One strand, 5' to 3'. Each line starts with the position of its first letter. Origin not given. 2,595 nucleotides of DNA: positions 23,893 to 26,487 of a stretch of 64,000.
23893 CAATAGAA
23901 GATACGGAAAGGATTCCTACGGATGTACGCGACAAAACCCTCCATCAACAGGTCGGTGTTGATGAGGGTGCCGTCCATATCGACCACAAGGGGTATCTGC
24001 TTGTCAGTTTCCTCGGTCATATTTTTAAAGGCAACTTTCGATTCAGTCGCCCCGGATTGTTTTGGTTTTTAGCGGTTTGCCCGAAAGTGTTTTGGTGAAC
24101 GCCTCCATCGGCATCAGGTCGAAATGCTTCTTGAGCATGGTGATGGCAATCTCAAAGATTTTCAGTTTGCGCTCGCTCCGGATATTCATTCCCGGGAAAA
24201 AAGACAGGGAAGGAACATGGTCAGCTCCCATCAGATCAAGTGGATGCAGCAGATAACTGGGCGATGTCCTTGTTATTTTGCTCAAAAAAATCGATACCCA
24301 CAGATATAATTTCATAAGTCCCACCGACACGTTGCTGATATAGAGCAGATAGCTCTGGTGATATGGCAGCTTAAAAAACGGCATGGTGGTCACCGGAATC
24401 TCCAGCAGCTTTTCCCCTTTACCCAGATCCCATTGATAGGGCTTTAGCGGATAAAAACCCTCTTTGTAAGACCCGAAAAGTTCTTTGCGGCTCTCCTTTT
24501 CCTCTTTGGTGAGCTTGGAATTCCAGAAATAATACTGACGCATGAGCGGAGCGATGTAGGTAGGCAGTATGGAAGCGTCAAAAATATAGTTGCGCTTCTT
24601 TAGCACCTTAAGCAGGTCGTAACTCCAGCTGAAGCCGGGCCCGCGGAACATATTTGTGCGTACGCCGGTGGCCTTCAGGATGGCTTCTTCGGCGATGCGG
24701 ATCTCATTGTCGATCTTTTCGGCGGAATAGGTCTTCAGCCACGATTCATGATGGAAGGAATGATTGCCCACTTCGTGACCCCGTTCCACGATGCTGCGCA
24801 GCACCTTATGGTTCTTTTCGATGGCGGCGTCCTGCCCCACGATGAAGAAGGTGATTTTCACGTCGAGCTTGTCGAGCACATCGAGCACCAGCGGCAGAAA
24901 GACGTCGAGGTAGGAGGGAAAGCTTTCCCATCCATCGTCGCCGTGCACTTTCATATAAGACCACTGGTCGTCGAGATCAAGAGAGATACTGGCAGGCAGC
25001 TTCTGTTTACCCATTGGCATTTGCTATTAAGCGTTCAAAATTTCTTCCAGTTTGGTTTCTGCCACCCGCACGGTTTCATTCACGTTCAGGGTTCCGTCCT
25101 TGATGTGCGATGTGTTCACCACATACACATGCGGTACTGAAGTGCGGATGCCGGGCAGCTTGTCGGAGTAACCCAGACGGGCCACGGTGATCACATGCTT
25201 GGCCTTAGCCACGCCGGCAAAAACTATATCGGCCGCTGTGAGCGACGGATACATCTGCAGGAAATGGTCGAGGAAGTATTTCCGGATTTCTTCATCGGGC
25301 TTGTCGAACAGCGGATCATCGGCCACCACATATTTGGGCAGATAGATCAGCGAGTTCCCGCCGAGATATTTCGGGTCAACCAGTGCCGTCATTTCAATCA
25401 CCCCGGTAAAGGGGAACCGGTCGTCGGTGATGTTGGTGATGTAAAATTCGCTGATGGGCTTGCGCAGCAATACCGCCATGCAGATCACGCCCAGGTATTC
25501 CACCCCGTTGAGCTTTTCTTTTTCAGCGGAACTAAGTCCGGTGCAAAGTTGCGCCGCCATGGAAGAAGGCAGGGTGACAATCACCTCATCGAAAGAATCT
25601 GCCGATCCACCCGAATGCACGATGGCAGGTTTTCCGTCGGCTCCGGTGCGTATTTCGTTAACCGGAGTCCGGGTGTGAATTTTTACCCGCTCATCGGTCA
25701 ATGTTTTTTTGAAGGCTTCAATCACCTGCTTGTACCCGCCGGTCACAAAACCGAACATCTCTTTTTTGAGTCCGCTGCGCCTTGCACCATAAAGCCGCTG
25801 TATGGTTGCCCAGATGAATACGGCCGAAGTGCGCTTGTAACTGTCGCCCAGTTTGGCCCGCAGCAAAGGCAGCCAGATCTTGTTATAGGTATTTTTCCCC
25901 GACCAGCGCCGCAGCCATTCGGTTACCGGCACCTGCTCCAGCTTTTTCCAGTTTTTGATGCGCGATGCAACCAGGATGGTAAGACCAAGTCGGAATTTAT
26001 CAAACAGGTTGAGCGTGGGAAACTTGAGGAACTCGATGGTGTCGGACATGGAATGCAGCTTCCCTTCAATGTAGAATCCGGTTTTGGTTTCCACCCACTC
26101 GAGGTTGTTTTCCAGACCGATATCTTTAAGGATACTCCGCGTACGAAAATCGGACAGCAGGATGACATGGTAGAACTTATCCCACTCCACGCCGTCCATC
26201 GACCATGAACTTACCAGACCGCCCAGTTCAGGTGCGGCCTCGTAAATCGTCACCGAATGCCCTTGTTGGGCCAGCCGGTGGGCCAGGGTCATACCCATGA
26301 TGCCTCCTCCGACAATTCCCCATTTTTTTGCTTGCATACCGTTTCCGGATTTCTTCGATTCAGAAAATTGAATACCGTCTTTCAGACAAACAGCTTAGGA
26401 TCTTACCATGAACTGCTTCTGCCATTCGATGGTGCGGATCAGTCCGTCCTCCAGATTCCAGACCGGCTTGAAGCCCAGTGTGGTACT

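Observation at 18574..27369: Seven-gene cluster apparently building two different lipid-linked sugar donors for two GT-C transferases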

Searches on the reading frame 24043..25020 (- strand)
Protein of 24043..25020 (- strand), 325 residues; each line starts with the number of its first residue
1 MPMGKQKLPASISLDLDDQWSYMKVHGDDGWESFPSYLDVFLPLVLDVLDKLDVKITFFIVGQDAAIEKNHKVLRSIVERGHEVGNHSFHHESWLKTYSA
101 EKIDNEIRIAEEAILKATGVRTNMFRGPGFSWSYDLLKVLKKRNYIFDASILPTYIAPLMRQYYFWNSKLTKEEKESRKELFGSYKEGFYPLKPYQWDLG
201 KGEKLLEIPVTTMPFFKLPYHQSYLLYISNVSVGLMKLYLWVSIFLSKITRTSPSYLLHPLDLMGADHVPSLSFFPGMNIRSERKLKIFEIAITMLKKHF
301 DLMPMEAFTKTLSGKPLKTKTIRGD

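Call 3: search_protein_families(library=pfam, proteins=[window:24043-25020:-], max_evalue=0.01)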
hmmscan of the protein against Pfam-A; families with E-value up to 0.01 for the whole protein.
window:24043-25020:- (325 aa): 3 families
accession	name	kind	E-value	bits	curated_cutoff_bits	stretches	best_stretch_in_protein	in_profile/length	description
PF01522.26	Polysacc_deac_1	-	2e-23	83.1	23.1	1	28-145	14-121/124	Polysaccharide deacetylase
PF10096.14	DUF2334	-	0.00024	21.2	26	1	71-166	56-160/203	Uncharacterized protein conserved in bacteria (DUF2334)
PF22537.1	WbmS-like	-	0.0066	16.9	27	0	39-172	10-132/186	Polysaccharide deacetylase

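Call 4: search_protein_families(library=ncbifam, proteins=[window:24043-25020:-], max_evalue=0.01)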
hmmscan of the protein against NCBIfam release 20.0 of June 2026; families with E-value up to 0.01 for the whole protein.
window:24043-25020:- (325 aa): 9 families
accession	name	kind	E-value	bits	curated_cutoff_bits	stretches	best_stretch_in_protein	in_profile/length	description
TIGR02764.1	spore_ybaN_pdaB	equivalog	4.7e-19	68.9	237.4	1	45-145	24-121/191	polysaccharide deacetylase family sporulation protein PdaB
TIGR03006.1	pepcterm_polyde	equivalog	3.4e-17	62.5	276.2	1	22-217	16-183/272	XrtA system polysaccharide deacetylase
TIGR02873.1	spore_ylxY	hypoth_equivalog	3e-15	56.2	391.5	1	39-138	97-193/268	probable sporulation protein, polysaccharide deacetylase family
TIGR02884.1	spore_pdaA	equivalog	3.8e-14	52.9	298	1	41-143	51-151/224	delta-lactam-biosynthetic de-N-acetylase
NF045821.1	PgAcgDacpgdA1_Bac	equivalog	6.5e-14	51.5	400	1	40-145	101-203/282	peptidoglycan-N-acetylglucosamine deacetylase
NF045820.1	PgAcgDacpgdA_Strep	equivalog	7.1e-12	44.9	800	1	43-138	284-376/463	peptidoglycan-N-acetylglucosamine deacetylase PgdA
TIGR04243.1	nodulat_NodB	equivalog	8e-12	45.1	240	1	40-140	15-113/197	chitooligosaccharide deacetylase NodB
NF045822.1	PgAcgDacpgdA2_Bac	equivalog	7.1e-08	32.1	400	1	45-128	87-167/274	peptidoglycan-N-acetylglucosamine deacetylase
NF011923.2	PRK15394.1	equivalog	0.00014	21.2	382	1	69-129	88-151/294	4-deoxy-4-formamido-L-arabinose-phosphoundecaprenol deformylase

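Call 63: search_solved_structures(query=window:24043-25020:-, max_evalue=0.001)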
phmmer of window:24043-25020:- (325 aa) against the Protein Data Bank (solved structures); distinct sequences matched with E-value up to 0.001: 30.
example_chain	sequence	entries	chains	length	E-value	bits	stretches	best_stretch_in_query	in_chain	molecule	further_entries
7y51_A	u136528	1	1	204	1.8e-14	57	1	34-139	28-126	Predicted xylanase/chitin deacetylase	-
7fbw_A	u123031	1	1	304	4.1e-14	55.8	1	34-139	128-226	Predicted xylanase/chitin deacetylase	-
1ny1_A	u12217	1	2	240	3.1e-12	49.7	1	37-145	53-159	Probable polysaccharide deacetylase pdaA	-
1w1a_1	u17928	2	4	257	3.6e-12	49.4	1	37-145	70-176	PROBABLE POLYSACCHARIDE DEACETYLASE PDAA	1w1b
1w17_A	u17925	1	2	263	3.8e-12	49.4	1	37-145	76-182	PROBABLE POLYSACCHARIDE DEACETYLASE PDAA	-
6hm9_A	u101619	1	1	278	6.5e-12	48.6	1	39-139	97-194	Putative polysaccharide deacetylase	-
6hpa_A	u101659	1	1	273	5.3e-11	45.6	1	39-139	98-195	Putative polysaccharide deacetylase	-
7bkf_A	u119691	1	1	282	5.8e-11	45.5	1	39-139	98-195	Putative polysaccharide deacetylase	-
5lfz_A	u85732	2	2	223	1.1e-10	44.5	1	45-129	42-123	ArCE4A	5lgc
2c71_A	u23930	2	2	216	5.1e-10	42.4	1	40-135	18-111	GLYCOSIDE HYDROLASE, FAMILY 11:CLOSTRIDIUM CELLULOSOME ENZYME, DOCKERIN TYPE I:POLYSACCHAR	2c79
7bly_A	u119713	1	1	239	4.6e-09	39.2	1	40-145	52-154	Aspergillus niger contig An12c0130, genomic contig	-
5o6y_A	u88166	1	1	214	6.4e-09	38.7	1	41-145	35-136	Peptidoglycan N-acetylglucosamine deacetylase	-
2c1g_A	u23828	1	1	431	1.2e-08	37.9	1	42-137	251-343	PEPTIDOGLYCAN GLCNAC DEACETYLASE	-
2c1i_A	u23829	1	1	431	1.3e-08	37.8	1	42-137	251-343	PEPTIDOGLYCAN GLCNAC DEACETYLASE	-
7ax7_A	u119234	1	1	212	1.6e-08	37.4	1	45-130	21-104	Endo-1,4-beta-xylanase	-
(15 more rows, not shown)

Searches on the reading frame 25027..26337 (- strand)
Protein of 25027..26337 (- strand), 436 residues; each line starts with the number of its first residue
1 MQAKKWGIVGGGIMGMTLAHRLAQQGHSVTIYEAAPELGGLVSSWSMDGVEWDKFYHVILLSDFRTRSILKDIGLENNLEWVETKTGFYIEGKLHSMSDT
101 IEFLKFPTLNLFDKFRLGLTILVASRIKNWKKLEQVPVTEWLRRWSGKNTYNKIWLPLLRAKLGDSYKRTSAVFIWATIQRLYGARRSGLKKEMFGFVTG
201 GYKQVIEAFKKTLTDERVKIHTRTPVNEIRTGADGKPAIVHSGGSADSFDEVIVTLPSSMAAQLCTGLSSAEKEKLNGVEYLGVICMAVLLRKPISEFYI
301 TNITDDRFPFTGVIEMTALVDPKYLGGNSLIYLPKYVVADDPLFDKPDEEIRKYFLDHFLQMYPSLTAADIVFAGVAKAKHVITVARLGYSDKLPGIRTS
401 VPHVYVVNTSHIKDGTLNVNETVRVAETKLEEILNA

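Call 3: search_protein_families(library=pfam, proteins=[window:25027-26337:-], max_evalue=0.01)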
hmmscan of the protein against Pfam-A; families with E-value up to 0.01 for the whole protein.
window:25027-26337:- (436 aa): 13 families
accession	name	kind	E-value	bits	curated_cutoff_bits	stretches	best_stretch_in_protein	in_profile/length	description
PF01593.30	Amino_oxidase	-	2.4e-31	109.9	19.8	1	15-372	3-367/443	Flavin containing amine oxidoreductase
PF01266.30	DAO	-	1.6e-13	51.4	27.9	2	8-40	4-36/353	FAD dependent oxidoreductase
PF13450.12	NAD_binding_8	-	1.8e-13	51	21.9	1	8-62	1-55/68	NAD(P)-binding Rossmann-like domain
PF00070.33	Pyr_redox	-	7.2e-07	30.1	22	1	5-39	1-35/82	Pyridine nucleotide-disulphide oxidoreductase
PF03486.20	HI0933_like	-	4.5e-06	26.7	50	0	8-39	5-36/244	HI0933-like protein Rossmann domain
PF07992.20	Pyr_redox_2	-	1e-05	25.6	26.1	1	6-38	145-177/291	Pyridine nucleotide-disulphide oxidoreductase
PF03807.23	F420_oxidored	-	0.00029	21.8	21.6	0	7-34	3-32/94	NADP oxidoreductase coenzyme F420-dependent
PF00890.30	FAD_binding_2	-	0.00029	20.6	20.4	1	8-46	4-41/414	FAD binding domain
PF13454.12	NAD_binding_9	-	0.00073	20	21.8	0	8-42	2-40/155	FAD-NAD(P)-binding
PF03446.21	NAD_binding_2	-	0.00097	19.6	21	1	7-36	3-32/161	NAD binding domain of 6-phosphogluconate dehydrogenase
PF02737.24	3HCDH_N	-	0.0012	19.2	22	1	7-37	3-33/180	3-hydroxyacyl-CoA dehydrogenase, NAD binding domain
PF12831.13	FAD_oxidored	-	0.0014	18.5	27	1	8-44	4-40/416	FAD dependent oxidoreductase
PF02558.23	ApbA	-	0.0075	16.3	22.2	0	7-31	2-26/150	Ketopantoate reductase PanE/ApbA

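Call 4: search_protein_families(library=ncbifam, proteins=[window:25027-26337:-], max_evalue=0.01)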
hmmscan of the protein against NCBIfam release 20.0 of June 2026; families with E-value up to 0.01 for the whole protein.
window:25027-26337:- (436 aa): 56 families (the best 25 are shown)
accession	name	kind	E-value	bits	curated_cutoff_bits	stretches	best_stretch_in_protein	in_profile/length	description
NF005560.0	PRK07233.1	equivalog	1.7e-144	481.9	252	1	5-434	2-429/435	hypothetical protein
TIGR03467.1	HpnE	equivalog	3.6e-28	99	283.05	1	8-405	3-400/430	hydroxysqualene dehydroxylase HpnE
TIGR00562.1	proto_IX_ox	equivalog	4.1e-19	68.5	97.85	2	4-183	3-182/470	protoporphyrinogen oxidase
NF008841.0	PRK11883.1-1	equivalog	2e-15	56.7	517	2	3-98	3-102/453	protoporphyrinogen oxidase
TIGR02732.1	zeta_caro_desat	equivalog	1.2e-12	47.5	622.15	1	7-233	3-249/474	9,9'-di-cis-zeta-carotene desaturase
NF008845.0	PRK11883.1-5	equivalog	3.9e-11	41.9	560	1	3-266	4-292/468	protoporphyrinogen oxidase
TIGR02734.1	crtI_fam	subfamily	3.9e-10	39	238.1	1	8-54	3-49/504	phytoene desaturase family protein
NF005547.0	PRK07208.1-3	equivalog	6.8e-10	38.3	380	1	3-265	4-268/465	hypothetical protein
NF058655.1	CrtID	equivalog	2.8e-08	33.1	640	1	8-53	3-48/478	bifunctional phytoene desaturase/3,4-desaturase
NF009410.0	PRK12771.1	subfamily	2.8e-08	32.8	516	1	4-42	139-177/566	NAD(P)-binding protein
TIGR02731.1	phytoene_desat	equivalog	1.5e-07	30.5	569.4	1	8-97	4-94/453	15-cis-phytoene desaturase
NF045637.1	carotdesatCrtDProt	equivalog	2.8e-07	29.5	580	1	8-49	3-44/485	1-hydroxycarotenoid 3,4-desaturase CrtD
TIGR03197.1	MnmC_Cterm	equivalog_domain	2.5e-06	26.8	174.2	1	8-40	4-36/400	FAD-dependent 5-carboxymethylaminomethyl-2-thiouridine(34) oxidoreductase MnmC1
TIGR00275.1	TIGR00275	subfamily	3.4e-06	26.2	183.8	0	202-264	105-165/401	aminoacetone oxidase family FAD-binding enzyme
NF005548.0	PRK07208.1-4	equivalog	5.7e-06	25.2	389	1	4-259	4-272/488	hypothetical protein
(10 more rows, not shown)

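Call 42: search_solved_structures(query=window:25027-26337:-, max_evalue=0.001)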
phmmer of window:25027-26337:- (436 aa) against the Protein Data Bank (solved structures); distinct sequences matched with E-value up to 0.001: 17.
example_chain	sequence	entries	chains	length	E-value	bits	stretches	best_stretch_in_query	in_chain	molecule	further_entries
1sez_A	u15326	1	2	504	1.3e-07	33.7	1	3-120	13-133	Protoporphyrinogen oxidase, mitochondrial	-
3nrn_A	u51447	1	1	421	1.3e-06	30.5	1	8-231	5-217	uncharacterized protein PF1083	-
3ka7_A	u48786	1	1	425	2e-06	29.8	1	7-273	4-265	Oxidoreductase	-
5mog_A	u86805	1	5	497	5.2e-06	28.5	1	8-94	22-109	Phytoene dehydrogenase, chloroplastic/chromoplastic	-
9rvj_A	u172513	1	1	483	1.1e-05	27.4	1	4-107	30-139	Tetrapodal ancestor of L-amino acid oxidase: Q225H - W377I double mutant with phenylalanin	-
9run_A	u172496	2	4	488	1.1e-05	27.4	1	4-107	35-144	Tetrapodal ancestor of L-amino acid oxidase: Q225H-W377I double mutant | Tetrapodal ancestor of L-amino acid oxidases: W377I mutant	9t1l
9t73_B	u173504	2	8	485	1.2e-05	27.3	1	4-108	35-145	Tetrapodal ancestor of L-amino acid oxidases: I224A-Q225H-P361-PREGA-L367 bound to phenyla | Tetrapodal ancestor of L-amino acid oxidase: I224A-Q225H-P361-PREGA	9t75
9rum_A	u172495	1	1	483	1.2e-05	27.3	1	4-107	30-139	Tetrapodal ancestor of L-amino acid oxidase: Q225A mutant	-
9rvh_A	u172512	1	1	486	1.2e-05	27.2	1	4-107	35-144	Tetrapodal ancestor of L-amino acid oxidase: Q225A-Loop (P361-PREGA-L367) mutant with phen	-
9qs1_A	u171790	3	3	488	1.2e-05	27.2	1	4-107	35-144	Tetrapodal ancestor of L-amino acis oxidases | Tetrapodal ancestor of L-amino acid oxidases | Tetrapodal ancestor of L-amino acid oxidases co-crystallised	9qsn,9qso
9bov_A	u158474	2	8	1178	5.4e-05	25.1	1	3-42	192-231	Molybdopterin oxidoreductase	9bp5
2ivd_A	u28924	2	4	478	0.00012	24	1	7-98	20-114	PROTOPORPHYRINOGEN OXIDASE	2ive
8oh5_C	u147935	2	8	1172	0.0004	22.3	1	3-42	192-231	Formate dehydrogenase-O, major subunit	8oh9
3lov_A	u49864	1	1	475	0.00043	22.2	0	1-108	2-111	Protoporphyrinogen oxidase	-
9n5u_A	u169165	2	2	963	0.0006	21.7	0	4-42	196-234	NfnA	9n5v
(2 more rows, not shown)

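Call 94: search_protein_representatives(protein=window:25027-26337:-)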
Query: 436 residues. Proteins with E-value up to 0.001 (for the whole library): 4861; up to 1e-10: 2317; up to 1e-30: 980. The best 150 are listed.
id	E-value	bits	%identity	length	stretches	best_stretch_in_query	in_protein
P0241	5.4e-143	493.0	52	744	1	9-434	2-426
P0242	7.7e-142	489.2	50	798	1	3-434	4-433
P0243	5.1e-138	476.7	54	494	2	7-238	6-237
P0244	2.0e-132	458.2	50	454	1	6-434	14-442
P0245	1.5e-129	448.7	48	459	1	6-427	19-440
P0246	2.7e-128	444.6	46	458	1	7-433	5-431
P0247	4.4e-126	437.3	44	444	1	5-433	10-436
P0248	4.6e-124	430.7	54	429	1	3-329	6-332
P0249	4.5e-123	427.4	45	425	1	14-434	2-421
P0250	2.6e-122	424.9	43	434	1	4-435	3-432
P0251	6.2e-118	410.5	47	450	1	3-433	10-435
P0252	7.0e-118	410.3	44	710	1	4-428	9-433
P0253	3.0e-115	401.6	46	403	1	5-383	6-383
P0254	3.6e-114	398.1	42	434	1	4-427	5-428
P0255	5.6e-114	397.4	46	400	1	38-429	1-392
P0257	2.7e-112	391.9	43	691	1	4-429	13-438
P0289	3.7e-97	342.0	41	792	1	4-428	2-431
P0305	2.7e-92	326.0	41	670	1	13-431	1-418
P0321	1.9e-83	296.8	39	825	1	8-433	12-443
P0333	1.3e-80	287.5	36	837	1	4-426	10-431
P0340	3.9e-78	279.3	36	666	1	14-429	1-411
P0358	1.3e-72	261.1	31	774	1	3-417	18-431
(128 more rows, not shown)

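Call 95: search_protein_families(library=pfam, proteins=[P0241, P0242, P0252, P0257, P0289, P0305, P0321, P0333, P0340, P0358], max_evalue=0.00001)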
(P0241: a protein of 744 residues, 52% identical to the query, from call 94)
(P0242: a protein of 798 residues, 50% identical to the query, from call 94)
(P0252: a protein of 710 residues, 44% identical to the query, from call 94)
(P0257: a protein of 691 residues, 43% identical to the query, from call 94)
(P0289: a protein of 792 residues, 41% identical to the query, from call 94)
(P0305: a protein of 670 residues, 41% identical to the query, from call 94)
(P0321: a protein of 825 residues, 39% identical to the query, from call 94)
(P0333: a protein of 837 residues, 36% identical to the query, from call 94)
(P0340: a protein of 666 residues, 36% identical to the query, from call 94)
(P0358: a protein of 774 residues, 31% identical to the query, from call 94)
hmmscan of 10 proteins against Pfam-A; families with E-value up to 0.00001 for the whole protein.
P0241 (744 aa): 9 families
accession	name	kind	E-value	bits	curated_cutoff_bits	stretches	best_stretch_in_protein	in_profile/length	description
PF01593.30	Amino_oxidase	-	2.4e-29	103.3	19.8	1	8-401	3-418/443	Flavin containing amine oxidoreductase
PF13489.12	Methyltransf_23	-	7.8e-28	97.7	27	1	516-673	7-161/164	Methyltransferase domain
PF08241.18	Methyltransf_11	-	3.6e-19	69.6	21.2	1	535-627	1-95/95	Methyltransferase domain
PF13649.12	Methyltransf_25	-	8e-17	62.2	27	1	534-623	1-97/97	Methyltransferase domain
PF08242.18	Methyltransf_12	-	1.5e-16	61.4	30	1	535-624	1-97/98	Methyltransferase domain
PF13847.12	Methyltransf_31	-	1.4e-14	54.4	27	1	531-630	4-112/145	Methyltransferase domain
PF01266.30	DAO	-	5.1e-13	49.7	27.9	1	2-367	5-307/353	FAD dependent oxidoreductase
PF13450.12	NAD_binding_8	-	8.2e-12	45.7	21.9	1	2-58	2-60/68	NAD(P)-binding Rossmann-like domain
PF07021.18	MetW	-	2.1e-10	41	21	1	524-627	7-107/193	Methionine biosynthesis protein MetW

P0242 (798 aa): 6 families
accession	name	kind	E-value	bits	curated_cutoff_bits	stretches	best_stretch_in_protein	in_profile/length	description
PF01593.30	Amino_oxidase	-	4e-32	112.5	19.8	1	16-433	3-443/443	Flavin containing amine oxidoreductase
PF01522.26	Polysacc_deac_1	-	3.9e-20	72.5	23.1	1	493-599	20-123/124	Polysaccharide deacetylase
PF01266.30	DAO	-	2.2e-14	54.2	27.9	1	9-372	4-309/353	FAD dependent oxidoreductase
PF13450.12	NAD_binding_8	-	6.5e-12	46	21.9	1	9-74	1-68/68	NAD(P)-binding Rossmann-like domain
PF07992.20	Pyr_redox_2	-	1.8e-08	34.6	26.1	0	6-40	144-178/291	Pyridine nucleotide-disulphide oxidoreductase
PF00070.33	Pyr_redox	-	3.9e-07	30.9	22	0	6-40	1-35/82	Pyridine nucleotide-disulphide oxidoreductase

P0252 (710 aa): 8 families
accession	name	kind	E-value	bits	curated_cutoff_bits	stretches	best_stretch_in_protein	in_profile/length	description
PF01593.30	Amino_oxidase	-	7.9e-27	95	19.8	1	20-435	3-439/443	Flavin containing amine oxidoreductase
PF13450.12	NAD_binding_8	-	9.1e-11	42.3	21.9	1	13-66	1-54/68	NAD(P)-binding Rossmann-like domain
PF13649.12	Methyltransf_25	-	1.2e-08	35.9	27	1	494-591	1-96/97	Methyltransferase domain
PF13489.12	Methyltransf_23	-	7.1e-08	32.8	27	1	470-619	4-124/164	Methyltransferase domain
PF08242.18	Methyltransf_12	-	1.5e-07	32.5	30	1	495-594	1-98/98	Methyltransferase domain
PF13847.12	Methyltransf_31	-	2.1e-07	31.2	27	1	490-600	3-113/145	Methyltransferase domain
PF08241.18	Methyltransf_11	-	2.6e-07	31.6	21.2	1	495-596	1-95/95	Methyltransferase domain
PF01266.30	DAO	-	3.4e-07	30.6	27.9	1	11-247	2-186/353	FAD dependent oxidoreductase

P0257 (691 aa): 8 families
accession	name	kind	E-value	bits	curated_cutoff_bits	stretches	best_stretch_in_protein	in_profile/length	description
PF01593.30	Amino_oxidase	-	1.9e-25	90.5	19.8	1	24-439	3-439/443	Flavin containing amine oxidoreductase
PF08242.18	Methyltransf_12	-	1.2e-11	45.6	30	1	494-589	1-94/98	Methyltransferase domain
PF13649.12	Methyltransf_25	-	9.8e-11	42.7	27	1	494-589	2-95/97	Methyltransferase domain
PF13489.12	Methyltransf_23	-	5.6e-09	36.4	27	1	483-609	14-130/164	Methyltransferase domain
PF08241.18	Methyltransf_11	-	6e-09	36.9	21.2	1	494-593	1-93/95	Methyltransferase domain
PF13450.12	NAD_binding_8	-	1.2e-07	32.3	21.9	1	17-81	1-67/68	NAD(P)-binding Rossmann-like domain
PF05401.17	NodS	-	1.5e-07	31.9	24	1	493-584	47-133/201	Nodulation protein S (NodS)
PF13847.12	Methyltransf_31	-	6.5e-06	26.3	27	1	489-580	3-97/145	Methyltransferase domain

P0289 (792 aa): 8 families
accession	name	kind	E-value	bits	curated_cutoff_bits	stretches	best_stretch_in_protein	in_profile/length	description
PF01593.30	Amino_oxidase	-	1e-24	88.1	19.8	1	13-407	3-413/443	Flavin containing amine oxidoreductase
PF01522.26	Polysacc_deac_1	-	9.3e-18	64.8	23.1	1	499-607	19-123/124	Polysaccharide deacetylase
PF01266.30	DAO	-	1.3e-14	54.9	27.9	1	4-78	2-81/353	FAD dependent oxidoreductase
PF07992.20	Pyr_redox_2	-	1.1e-10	41.9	26.1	0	208-257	186-235/291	Pyridine nucleotide-disulphide oxidoreductase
PF13450.12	NAD_binding_8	-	1.3e-08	35.4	21.9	1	6-74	1-67/68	NAD(P)-binding Rossmann-like domain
PF03486.20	HI0933_like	-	1.4e-07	31.6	50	0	3-37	2-36/244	HI0933-like protein Rossmann domain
PF12831.13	FAD_oxidored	-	2.8e-06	27.3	27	0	5-49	3-47/416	FAD dependent oxidoreductase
PF00890.30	FAD_binding_2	-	5.3e-06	26.3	20.4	0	5-44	3-41/414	FAD binding domain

P0305 (670 aa): 7 families
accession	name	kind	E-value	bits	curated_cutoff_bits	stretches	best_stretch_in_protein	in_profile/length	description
PF01593.30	Amino_oxidase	-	1.6e-25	90.7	19.8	1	3-356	3-370/443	Flavin containing amine oxidoreductase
PF13489.12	Methyltransf_23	-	2.2e-10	41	27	1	462-643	14-161/164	Methyltransferase domain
PF08242.18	Methyltransf_12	-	2.4e-10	41.4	30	1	473-554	1-83/98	Methyltransferase domain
PF13649.12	Methyltransf_25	-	7.4e-10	39.8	27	1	472-558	1-89/97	Methyltransferase domain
PF13847.12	Methyltransf_31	-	5.7e-08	33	27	1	468-555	3-93/145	Methyltransferase domain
PF08241.18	Methyltransf_11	-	7e-07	30.2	21.2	1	473-554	1-78/95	Methyltransferase domain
PF13450.12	NAD_binding_8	-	1.6e-06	28.7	21.9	1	2-59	7-66/68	NAD(P)-binding Rossmann-like domain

P0321 (825 aa): 4 families
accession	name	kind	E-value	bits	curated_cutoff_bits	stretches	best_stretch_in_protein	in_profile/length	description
PF01593.30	Amino_oxidase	-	1.8e-21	77.4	19.8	1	21-420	5-419/443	Flavin containing amine oxidoreductase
PF01522.26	Polysacc_deac_1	-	1.9e-14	54.2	23.1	1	524-627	22-122/124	Polysaccharide deacetylase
PF01266.30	DAO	-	8.7e-10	39.1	27.9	0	10-47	2-39/353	FAD dependent oxidoreductase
PF13450.12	NAD_binding_8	-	1.3e-08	35.5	21.9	1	12-80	1-67/68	NAD(P)-binding Rossmann-like domain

P0333 (837 aa): 6 families
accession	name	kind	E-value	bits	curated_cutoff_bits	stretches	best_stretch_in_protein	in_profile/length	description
PF01593.30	Amino_oxidase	-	2.2e-30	106.8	19.8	1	21-374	3-375/443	Flavin containing amine oxidoreductase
PF00535.33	Glycos_transf_2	-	1.2e-24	87.6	23.3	1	462-622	3-157/168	Glycosyl transferase family 2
PF13450.12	NAD_binding_8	-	1.6e-10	41.5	21.9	1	14-74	1-63/68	NAD(P)-binding Rossmann-like domain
PF01266.30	DAO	-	8.1e-09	35.9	27.9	1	12-46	2-37/353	FAD dependent oxidoreductase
PF07992.20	Pyr_redox_2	-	4.5e-08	33.3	26.1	1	8-48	141-179/291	Pyridine nucleotide-disulphide oxidoreductase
PF00070.33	Pyr_redox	-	1.1e-06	29.5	22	0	11-45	1-35/82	Pyridine nucleotide-disulphide oxidoreductase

P0340 (666 aa): 10 families
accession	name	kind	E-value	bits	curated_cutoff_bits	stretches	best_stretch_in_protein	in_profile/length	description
PF01593.30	Amino_oxidase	-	8.7e-32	111.4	19.8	1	2-360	3-379/443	Flavin containing amine oxidoreductase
PF08242.18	Methyltransf_12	-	3.1e-16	60.3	30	1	467-566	1-98/98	Methyltransferase domain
PF13489.12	Methyltransf_23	-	3.1e-15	56.7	27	1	460-637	20-161/164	Methyltransferase domain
PF13649.12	Methyltransf_25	-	1.3e-14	55.1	27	1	466-564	1-97/97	Methyltransferase domain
PF08241.18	Methyltransf_11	-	2.4e-13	51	21.2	1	467-568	1-95/95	Methyltransferase domain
PF01266.30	DAO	-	6.3e-11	42.8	27.9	1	1-265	10-228/353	FAD dependent oxidoreductase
PF13847.12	Methyltransf_31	-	1.6e-10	41.3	27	1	464-572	5-113/145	Methyltransferase domain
PF05175.20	MTS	-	3.6e-07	30.4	23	1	459-568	28-138/170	Methyltransferase small domain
PF05401.17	NodS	-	4.5e-07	30.3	24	1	459-569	40-145/201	Nodulation protein S (NodS)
PF13450.12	NAD_binding_8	-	1.4e-06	28.9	21.9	1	2-60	8-68/68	NAD(P)-binding Rossmann-like domain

P0358 (774 aa): 5 families
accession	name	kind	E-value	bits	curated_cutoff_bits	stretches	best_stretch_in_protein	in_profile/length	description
PF01593.30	Amino_oxidase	-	1.4e-30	107.4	19.8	1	30-428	3-425/443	Flavin containing amine oxidoreductase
PF00535.33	Glycos_transf_2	-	5.2e-26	92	23.3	1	510-682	1-166/168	Glycosyl transferase family 2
PF13641.12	Glyco_tranf_2_3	-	2.1e-12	48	27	1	509-684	3-175/230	Glycosyltransferase like family 2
PF01266.30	DAO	-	5.5e-11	43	27.9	0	20-54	1-35/353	FAD dependent oxidoreductase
PF13450.12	NAD_binding_8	-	1.2e-09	38.8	21.9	1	23-89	1-68/68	NAD(P)-binding Rossmann-like domain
